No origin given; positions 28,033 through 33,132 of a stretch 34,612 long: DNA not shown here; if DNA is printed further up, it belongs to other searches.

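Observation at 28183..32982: Giant inside-to-outside protein: cNMP sensor, rhodanese, ~780-aa coiled coil, TM helix, periplasmic FGE-like domain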

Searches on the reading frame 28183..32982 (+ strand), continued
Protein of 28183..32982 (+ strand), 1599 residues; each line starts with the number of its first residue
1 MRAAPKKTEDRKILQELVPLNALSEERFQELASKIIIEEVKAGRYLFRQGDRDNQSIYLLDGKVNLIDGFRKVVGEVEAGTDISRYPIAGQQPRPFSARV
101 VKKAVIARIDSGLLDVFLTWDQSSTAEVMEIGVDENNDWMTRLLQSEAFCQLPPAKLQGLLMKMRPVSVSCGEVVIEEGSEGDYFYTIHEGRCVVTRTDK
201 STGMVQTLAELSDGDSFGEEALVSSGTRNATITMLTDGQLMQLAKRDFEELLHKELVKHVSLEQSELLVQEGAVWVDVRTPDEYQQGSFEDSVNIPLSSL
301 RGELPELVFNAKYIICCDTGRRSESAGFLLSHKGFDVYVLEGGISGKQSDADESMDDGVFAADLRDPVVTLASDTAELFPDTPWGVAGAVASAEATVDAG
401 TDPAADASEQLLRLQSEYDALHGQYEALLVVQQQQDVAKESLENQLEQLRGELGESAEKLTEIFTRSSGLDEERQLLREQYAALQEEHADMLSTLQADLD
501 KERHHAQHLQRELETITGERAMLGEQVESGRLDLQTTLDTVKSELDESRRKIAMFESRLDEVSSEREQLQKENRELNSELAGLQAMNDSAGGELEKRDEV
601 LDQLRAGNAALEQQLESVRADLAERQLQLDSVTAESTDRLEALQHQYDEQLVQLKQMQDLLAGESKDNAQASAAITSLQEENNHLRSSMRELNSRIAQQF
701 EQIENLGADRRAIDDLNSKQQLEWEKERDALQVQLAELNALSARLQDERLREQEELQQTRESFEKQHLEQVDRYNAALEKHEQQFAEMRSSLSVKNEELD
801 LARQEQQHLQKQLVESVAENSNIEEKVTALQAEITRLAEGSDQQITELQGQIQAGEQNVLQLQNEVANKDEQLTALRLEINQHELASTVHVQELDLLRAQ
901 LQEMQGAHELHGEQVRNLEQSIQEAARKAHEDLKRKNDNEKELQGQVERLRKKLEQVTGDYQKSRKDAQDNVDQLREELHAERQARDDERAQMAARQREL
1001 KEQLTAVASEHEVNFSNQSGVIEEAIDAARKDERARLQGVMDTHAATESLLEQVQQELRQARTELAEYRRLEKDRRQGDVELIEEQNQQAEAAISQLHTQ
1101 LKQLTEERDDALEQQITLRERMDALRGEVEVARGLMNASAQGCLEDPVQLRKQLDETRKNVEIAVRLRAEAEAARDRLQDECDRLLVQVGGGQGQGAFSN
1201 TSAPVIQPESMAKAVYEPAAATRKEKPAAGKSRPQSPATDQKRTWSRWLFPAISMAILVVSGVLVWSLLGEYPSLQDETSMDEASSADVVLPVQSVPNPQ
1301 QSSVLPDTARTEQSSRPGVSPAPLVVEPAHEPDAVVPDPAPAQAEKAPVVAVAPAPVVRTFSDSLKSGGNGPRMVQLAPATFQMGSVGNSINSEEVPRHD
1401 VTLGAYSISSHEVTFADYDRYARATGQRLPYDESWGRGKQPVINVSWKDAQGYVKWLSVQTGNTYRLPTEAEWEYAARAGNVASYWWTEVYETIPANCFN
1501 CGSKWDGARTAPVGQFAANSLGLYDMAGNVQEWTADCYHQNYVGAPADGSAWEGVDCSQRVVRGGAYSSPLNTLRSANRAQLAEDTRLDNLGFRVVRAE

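Call 9: find_homologous_proteins(query=window:28183-32982:+, max_evalue=1e-10)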
Query window:28183-32982:+ (1599 aa): 265 proteins with E <= 1e-10 among 8000 candidates; the best 120 are listed.
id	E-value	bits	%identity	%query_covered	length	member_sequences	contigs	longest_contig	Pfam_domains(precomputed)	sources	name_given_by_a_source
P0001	0.0e+0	3468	100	100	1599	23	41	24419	PF00581.26,PF03781.23,PF00027.36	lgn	-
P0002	0.0e+0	3413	99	100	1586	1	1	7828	PF00581.26,PF03781.23,PF00027.36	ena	-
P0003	0.0e+0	2231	68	100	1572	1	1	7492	PF00581.26,PF03781.23,PF00027.36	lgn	-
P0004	0.0e+0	1962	60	100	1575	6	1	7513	PF00581.26,PF03781.23,PF00027.36,PF24161.2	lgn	-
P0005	0.0e+0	1732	55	99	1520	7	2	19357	PF00581.26,PF03781.23,PF00027.36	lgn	-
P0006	0.0e+0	1687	53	100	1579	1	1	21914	PF28256.1,PF00581.26,PF03781.23,PF00027.36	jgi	jgi:formylglycine-generating enzyme required for sulfatase activity/CRP-like cAMP-binding protein/ch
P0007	0.0e+0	1558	51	61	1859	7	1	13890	PF00581.26,PF03781.23,PF00027.36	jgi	jgi:formylglycine-generating enzyme required for sulfatase activity/chromosome segregation ATPase/CR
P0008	0.0e+0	1521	50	62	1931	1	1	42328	PF00581.26,PF28422.1,PF03781.23,PF00027.36,PF24161.2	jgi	jgi:formylglycine-generating enzyme required for sulfatase activity/CRP-like cAMP-binding protein/ch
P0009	0.0e+0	1441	49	62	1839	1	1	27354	PF00581.26,PF28422.1,PF03781.23,PF00027.36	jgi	jgi:formylglycine-generating enzyme required for sulfatase activity/chromosome segregation ATPase/CR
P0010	0.0e+0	1409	47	100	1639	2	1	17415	PF00581.26,PF03781.23,PF00027.36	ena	-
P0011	0.0e+0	1399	46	100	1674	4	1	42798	PF00581.26,PF03781.23,PF00027.36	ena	-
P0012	0.0e+0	1399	48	100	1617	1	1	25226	PF00581.26,PF03781.23,PF00027.36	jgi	jgi:formylglycine-generating enzyme required for sulfatase activity/CRP-like cAMP-binding protein/ch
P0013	0.0e+0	1394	48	99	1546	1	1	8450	PF00581.26,PF03781.23,PF00027.36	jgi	jgi:formylglycine-generating enzyme required for sulfatase activity/CRP-like cAMP-binding protein/ch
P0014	0.0e+0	1388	47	100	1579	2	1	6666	PF00581.26,PF03781.23,PF00027.36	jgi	jgi:formylglycine-generating enzyme required for sulfatase activity/CRP-like cAMP-binding protein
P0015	0.0e+0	1388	47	100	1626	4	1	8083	PF00581.26,PF03781.23,PF00027.36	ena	-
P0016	0.0e+0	1387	46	58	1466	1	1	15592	PF00581.26,PF03781.23,PF00027.36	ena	-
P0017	0.0e+0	1386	47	100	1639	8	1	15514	PF00581.26,PF03781.23,PF00027.36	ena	-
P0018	0.0e+0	1386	45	64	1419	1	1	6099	PF00581.26,PF03781.23,PF00027.36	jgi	-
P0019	0.0e+0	1385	47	100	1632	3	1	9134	PF00581.26,PF03781.23,PF00027.36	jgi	jgi:formylglycine-generating enzyme required for sulfatase activity/CRP-like cAMP-binding protein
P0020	0.0e+0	1380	47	59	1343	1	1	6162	PF00581.26,PF03781.23,PF00027.36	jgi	jgi:formylglycine-generating enzyme required for sulfatase activity/CRP-like cAMP-binding protein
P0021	0.0e+0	1378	46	100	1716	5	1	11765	PF00581.26,PF03781.23,PF00027.36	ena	-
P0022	0.0e+0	1371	47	100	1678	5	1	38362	PF00581.26,PF03781.23,PF00027.36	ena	-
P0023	0.0e+0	1368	45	100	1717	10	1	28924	PF00581.26,PF03781.23,PF00027.36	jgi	jgi:formylglycine-generating enzyme required for sulfatase activity/CRP-like cAMP-binding protein/ch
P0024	0.0e+0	1368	46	100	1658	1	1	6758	PF00581.26,PF03781.23,PF00027.36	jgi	jgi:formylglycine-generating enzyme required for sulfatase activity/rhodanese-related sulfurtransfer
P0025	0.0e+0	1365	47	100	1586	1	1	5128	PF00581.26,PF03781.23,PF00027.36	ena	-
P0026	0.0e+0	1363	47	100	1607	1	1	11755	PF00581.26,PF03781.23,PF00027.36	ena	-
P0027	0.0e+0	1363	44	64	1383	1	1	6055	PF00581.26,PF03781.23,PF00027.36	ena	-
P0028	0.0e+0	1361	45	100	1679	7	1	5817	PF00581.26,PF03781.23,PF00027.36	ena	-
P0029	0.0e+0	1359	46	100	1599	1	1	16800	PF00581.26,PF03781.23,PF00027.36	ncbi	-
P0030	0.0e+0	1358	46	100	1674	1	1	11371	PF00581.26,PF03781.23,PF00027.36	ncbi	-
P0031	0.0e+0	1357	45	100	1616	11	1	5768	PF00581.26,PF03781.23,PF00027.36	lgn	-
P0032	0.0e+0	1357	45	62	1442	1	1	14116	PF00581.26,PF03781.23,PF00027.36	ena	-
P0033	0.0e+0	1356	45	62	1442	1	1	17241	PF00581.26,PF03781.23,PF00027.36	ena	-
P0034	0.0e+0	1355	45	62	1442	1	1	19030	PF00581.26,PF03781.23,PF00027.36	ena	-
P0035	0.0e+0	1353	59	31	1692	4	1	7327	PF00581.26,PF03781.23,PF00027.36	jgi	-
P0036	0.0e+0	1353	45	62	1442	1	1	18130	PF00581.26,PF03781.23,PF00027.36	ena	-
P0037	0.0e+0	1353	45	62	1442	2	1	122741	PF00581.26,PF03781.23,PF00027.36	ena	-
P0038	0.0e+0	1352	45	100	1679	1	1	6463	PF00581.26,PF03781.23,PF00027.36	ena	-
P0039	0.0e+0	1351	45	62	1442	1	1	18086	PF00581.26,PF03781.23,PF00027.36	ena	-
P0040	0.0e+0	1350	46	100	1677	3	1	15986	PF00581.26,PF03781.23,PF00027.36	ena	-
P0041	0.0e+0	1349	59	31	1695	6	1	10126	PF00581.26,PF03781.23,PF00027.36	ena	-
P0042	0.0e+0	1348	45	59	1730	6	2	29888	PF00581.26,PF03781.23,PF00027.36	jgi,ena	-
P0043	0.0e+0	1344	44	63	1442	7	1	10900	PF00581.26,PF03781.23,PF00027.36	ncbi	ncbi:MAG: SUMF1/EgtB/PvdO family nonheme iron enzyme [Gammaproteobacteria bacterium]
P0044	0.0e+0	1341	45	59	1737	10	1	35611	PF00581.26,PF03781.23,PF00027.36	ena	-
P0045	0.0e+0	1340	45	100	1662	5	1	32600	PF00581.26,PF03781.23,PF00027.36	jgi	jgi:formylglycine-generating enzyme required for sulfatase activity/CRP-like cAMP-binding protein/rh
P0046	0.0e+0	1340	45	58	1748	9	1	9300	PF00581.26,PF03781.23,PF00027.36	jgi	jgi:formylglycine-generating enzyme required for sulfatase activity/CRP-like cAMP-binding protein/rh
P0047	0.0e+0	1339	45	58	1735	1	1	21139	PF00581.26,PF03781.23,PF00027.36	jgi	jgi:formylglycine-generating enzyme required for sulfatase activity/rhodanese-related sulfurtransfer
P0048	0.0e+0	1338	45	100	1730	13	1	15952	PF00581.26,PF03781.23,PF00027.36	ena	-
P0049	0.0e+0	1338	44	58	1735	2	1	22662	PF00581.26,PF03781.23,PF00027.36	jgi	jgi:formylglycine-generating enzyme required for sulfatase activity/rhodanese-related sulfurtransfer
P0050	0.0e+0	1336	47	100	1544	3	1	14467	PF00581.26,PF03781.23,PF00027.36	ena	-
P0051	0.0e+0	1336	46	100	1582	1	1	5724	PF00581.26,PF03781.23,PF00027.36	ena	-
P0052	0.0e+0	1335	44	59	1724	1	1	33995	PF00581.26,PF03781.23,PF00027.36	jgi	jgi:formylglycine-generating enzyme required for sulfatase activity/CRP-like cAMP-binding protein/ch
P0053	0.0e+0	1332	44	62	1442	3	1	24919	PF00581.26,PF03781.23,PF00027.36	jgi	-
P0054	0.0e+0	1331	45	59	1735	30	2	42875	PF00581.26,PF03781.23,PF00027.36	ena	-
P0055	0.0e+0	1329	42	74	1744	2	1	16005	PF00581.26,PF03781.23,PF00027.36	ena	-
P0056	0.0e+0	1324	45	58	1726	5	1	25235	PF00581.26,PF03781.23,PF00027.36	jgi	jgi:formylglycine-generating enzyme required for sulfatase activity/CRP-like cAMP-binding protein/ch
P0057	0.0e+0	1324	46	100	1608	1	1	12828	PF00581.26,PF03781.23,PF00027.36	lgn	-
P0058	0.0e+0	1322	44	63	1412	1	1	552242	PF00581.26,PF03781.23,PF00027.36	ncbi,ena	-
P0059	0.0e+0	1319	45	100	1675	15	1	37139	PF00581.26,PF03781.23,PF00027.36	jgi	jgi:formylglycine-generating enzyme required for sulfatase activity/rhodanese-related sulfurtransfer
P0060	0.0e+0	1318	41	65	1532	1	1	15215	PF00581.26,PF03781.23,PF00027.36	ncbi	ncbi:MAG: SUMF1/EgtB/PvdO family nonheme iron enzyme [Gammaproteobacteria bacterium]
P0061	0.0e+0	1318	41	74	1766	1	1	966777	PF00581.26,PF03781.23,PF00027.36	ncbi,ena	-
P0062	0.0e+0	1310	45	100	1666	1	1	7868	PF00581.26,PF03781.23,PF00027.36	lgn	-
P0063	0.0e+0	1309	41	72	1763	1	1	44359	PF00581.26,PF03781.23,PF00027.36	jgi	jgi:formylglycine-generating enzyme required for sulfatase activity/CRP-like cAMP-binding protein/ch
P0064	0.0e+0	1306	45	100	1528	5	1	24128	PF00581.26,PF03781.23,PF00027.36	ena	-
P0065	0.0e+0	1302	43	100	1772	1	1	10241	PF00581.26,PF03781.23,PF00027.36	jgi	jgi:formylglycine-generating enzyme required for sulfatase activity/CRP-like cAMP-binding protein/ch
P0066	0.0e+0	1298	41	68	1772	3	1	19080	PF00581.26,PF03781.23,PF00027.36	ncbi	ncbi:MAG: SUMF1/EgtB/PvdO family nonheme iron enzyme [Gammaproteobacteria bacterium]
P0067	0.0e+0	1297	40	73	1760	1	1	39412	PF00581.26,PF03781.23,PF23649.2,PF00027.36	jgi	-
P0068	0.0e+0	1297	40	74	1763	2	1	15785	PF00581.26,PF03781.23,PF00027.36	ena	-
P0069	0.0e+0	1289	39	75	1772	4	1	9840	PF00581.26,PF03781.23,PF00027.36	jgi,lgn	-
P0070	0.0e+0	1280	41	72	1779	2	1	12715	PF00581.26,PF03781.23,PF00027.36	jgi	-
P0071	0.0e+0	1279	45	98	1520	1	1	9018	PF00581.26,PF03781.23,PF00027.36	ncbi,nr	ncbi:MAG: SUMF1/EgtB/PvdO family nonheme iron enzyme [Gammaproteobacteria bacterium]|nr:SUMF1/EgtB/P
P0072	0.0e+0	1268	45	58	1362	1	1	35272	PF00581.26,PF03781.23,PF00027.36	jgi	-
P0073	0.0e+0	1265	43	100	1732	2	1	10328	PF00581.26,PF03781.23,PF00027.36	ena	-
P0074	0.0e+0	1261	43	100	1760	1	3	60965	PF00581.26,PF03781.23,PF00027.36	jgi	-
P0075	0.0e+0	1261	40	72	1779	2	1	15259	PF00581.26,PF03781.23,PF00027.36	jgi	jgi:formylglycine-generating enzyme required for sulfatase activity/CRP-like cAMP-binding protein/ch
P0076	0.0e+0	1256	44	100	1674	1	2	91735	PF00581.26,PF03781.23,PF00027.36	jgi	-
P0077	0.0e+0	1248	39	76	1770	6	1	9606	PF00581.26,PF03781.23,PF00027.36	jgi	jgi:formylglycine-generating enzyme required for sulfatase activity/CRP-like cAMP-binding protein/ch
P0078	0.0e+0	1246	39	72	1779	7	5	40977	PF00581.26,PF03781.23,PF00027.36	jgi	jgi:formylglycine-generating enzyme required for sulfatase activity/rhodanese-related sulfurtransfer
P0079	0.0e+0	1244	39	74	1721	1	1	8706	PF00581.26,PF03781.23,PF00027.36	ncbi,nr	ncbi:MAG TPA: SUMF1/EgtB/PvdO family nonheme iron enzyme [Gammaproteobacteria bacterium]|nr:SUMF1/Eg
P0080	0.0e+0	1237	44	100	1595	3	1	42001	PF00581.26,PF03781.23,PF00027.36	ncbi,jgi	-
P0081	0.0e+0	1236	38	74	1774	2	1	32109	PF00581.26,PF03781.23,PF00027.36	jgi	-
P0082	0.0e+0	1235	45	100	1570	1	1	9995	PF00581.26,PF03781.23,PF00027.36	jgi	jgi:formylglycine-generating enzyme required for sulfatase activity/CRP-like cAMP-binding protein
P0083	0.0e+0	1233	45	100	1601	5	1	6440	PF00581.26,PF03781.23,PF00027.36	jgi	jgi:formylglycine-generating enzyme required for sulfatase activity/rhodanese-related sulfurtransfer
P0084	0.0e+0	1225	45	73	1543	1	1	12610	PF00581.26,PF03781.23,PF00027.36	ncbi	-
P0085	0.0e+0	1219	44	100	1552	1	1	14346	PF00581.26,PF03781.23,PF00027.36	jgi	jgi:formylglycine-generating enzyme required for sulfatase activity/CRP-like cAMP-binding protein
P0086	0.0e+0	1218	43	100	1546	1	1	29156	PF00581.26,PF03781.23,PF00027.36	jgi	jgi:formylglycine-generating enzyme required for sulfatase activity/rhodanese-related sulfurtransfer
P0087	0.0e+0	1216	44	100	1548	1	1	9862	PF00581.26,PF03781.23,PF00027.36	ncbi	ncbi:MAG: SUMF1/EgtB/PvdO family nonheme iron enzyme [Gammaproteobacteria bacterium]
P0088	0.0e+0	1215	45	100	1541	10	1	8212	PF00581.26,PF03781.23,PF00027.36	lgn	-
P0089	0.0e+0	1213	38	74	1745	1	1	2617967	PF00581.26,PF03781.23,PF00027.36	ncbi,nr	ncbi:MAG: SUMF1/EgtB/PvdO family nonheme iron enzyme [Gammaproteobacteria bacterium]|nr:MAG: SUMF1/E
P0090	0.0e+0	1210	42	100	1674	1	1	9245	PF00581.26,PF03781.23,PF00027.36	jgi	jgi:formylglycine-generating enzyme required for sulfatase activity/CRP-like cAMP-binding protein/ch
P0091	0.0e+0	1206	46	50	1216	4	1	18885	PF00581.26,PF03781.23,PF00027.36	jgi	jgi:formylglycine-generating enzyme required for sulfatase activity/CRP-like cAMP-binding protein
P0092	0.0e+0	1202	45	100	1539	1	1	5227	PF00581.26,PF03781.23,PF00027.36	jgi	jgi:formylglycine-generating enzyme required for sulfatase activity/rhodanese-related sulfurtransfer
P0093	0.0e+0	1201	39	61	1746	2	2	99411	PF00581.26,PF03781.23,PF00027.36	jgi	jgi:formylglycine-generating enzyme required for sulfatase activity/CRP-like cAMP-binding protein/ch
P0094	0.0e+0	1200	45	50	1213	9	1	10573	PF00581.26,PF03781.23,PF00027.36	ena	-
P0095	0.0e+0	1198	37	74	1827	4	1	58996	PF00581.26,PF03781.23,PF00027.36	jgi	-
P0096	0.0e+0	1192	41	100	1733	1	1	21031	PF00581.26,PF03781.23,PF00027.36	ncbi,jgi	ncbi:MAG: SUMF1/EgtB/PvdO family nonheme iron enzyme [Gammaproteobacteria bacterium]|jgi:formylglyci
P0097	0.0e+0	1191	42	100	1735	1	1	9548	PF00581.26,PF03781.23,PF00027.36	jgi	-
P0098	0.0e+0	1185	43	100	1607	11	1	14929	PF00581.26,PF03781.23,PF00027.36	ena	-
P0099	0.0e+0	1184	40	66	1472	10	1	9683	PF00581.26,PF03781.23,PF00027.36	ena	-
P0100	0.0e+0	1180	41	72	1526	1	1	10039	PF00581.26,PF03781.23,PF00027.36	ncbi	-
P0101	0.0e+0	1178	39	66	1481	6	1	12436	PF00581.26,PF03781.23,PF00027.36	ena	-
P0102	0.0e+0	1176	38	100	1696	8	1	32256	PF00581.26,PF03781.23,PF00027.36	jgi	jgi:formylglycine-generating enzyme required for sulfatase activity/CRP-like cAMP-binding protein/rh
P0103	0.0e+0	1175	42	100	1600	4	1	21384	PF00581.26,PF03781.23,PF00027.36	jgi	jgi:formylglycine-generating enzyme required for sulfatase activity/CRP-like cAMP-binding protein/ch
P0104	0.0e+0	1174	43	100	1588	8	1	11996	PF00581.26,PF03781.23,PF00027.36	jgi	jgi:formylglycine-generating enzyme required for sulfatase activity/CRP-like cAMP-binding protein/ch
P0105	0.0e+0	1173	41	72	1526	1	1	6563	PF00581.26,PF03781.23,PF00027.36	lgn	-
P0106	0.0e+0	1173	41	72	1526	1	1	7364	PF00581.26,PF03781.23,PF00027.36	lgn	-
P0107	0.0e+0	1173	41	72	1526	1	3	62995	PF00581.26,PF03781.23,PF00027.36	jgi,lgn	jgi:formylglycine-generating enzyme required for sulfatase activity/CRP-like cAMP-binding protein/ch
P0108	0.0e+0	1173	41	72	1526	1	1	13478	PF00581.26,PF03781.23,PF00027.36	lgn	-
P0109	0.0e+0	1172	41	72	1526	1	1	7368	PF00581.26,PF03781.23,PF00027.36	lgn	-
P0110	0.0e+0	1172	41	72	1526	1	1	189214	PF00581.26,PF03781.23,PF00027.36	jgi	jgi:formylglycine-generating enzyme required for sulfatase activity/CRP-like cAMP-binding protein/ch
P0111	0.0e+0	1172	43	100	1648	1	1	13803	PF00581.26,PF03781.23,PF00027.36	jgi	jgi:formylglycine-generating enzyme required for sulfatase activity/CRP-like cAMP-binding protein/ch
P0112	0.0e+0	1171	43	100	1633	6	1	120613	PF00581.26,PF03781.23,PF00027.36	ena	-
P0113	0.0e+0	1167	39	100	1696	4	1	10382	PF00581.26,PF03781.23,PF00027.36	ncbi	-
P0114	0.0e+0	1163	42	100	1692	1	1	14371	PF00581.26,PF03781.23,PF00027.36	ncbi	-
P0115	0.0e+0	1163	42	100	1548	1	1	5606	PF00581.26,PF03781.23,PF00027.36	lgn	-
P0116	0.0e+0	1160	47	58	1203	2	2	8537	PF00581.26,PF03781.23,PF00027.36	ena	-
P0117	0.0e+0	1159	44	100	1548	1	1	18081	PF00581.26,PF03781.23,PF00027.36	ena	-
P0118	0.0e+0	1158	41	100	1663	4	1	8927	PF00581.26,PF03781.23,PF00027.36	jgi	jgi:formylglycine-generating enzyme required for sulfatase activity/CRP-like cAMP-binding protein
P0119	0.0e+0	1154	41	100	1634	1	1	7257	PF00581.26,PF03781.23,PF00027.36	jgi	jgi:formylglycine-generating enzyme required for sulfatase activity/CRP-like cAMP-binding protein/rh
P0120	0.0e+0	1151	40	100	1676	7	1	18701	PF00581.26,PF03781.23,PF00027.36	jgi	jgi:formylglycine-generating enzyme required for sulfatase activity/CRP-like cAMP-binding protein/ch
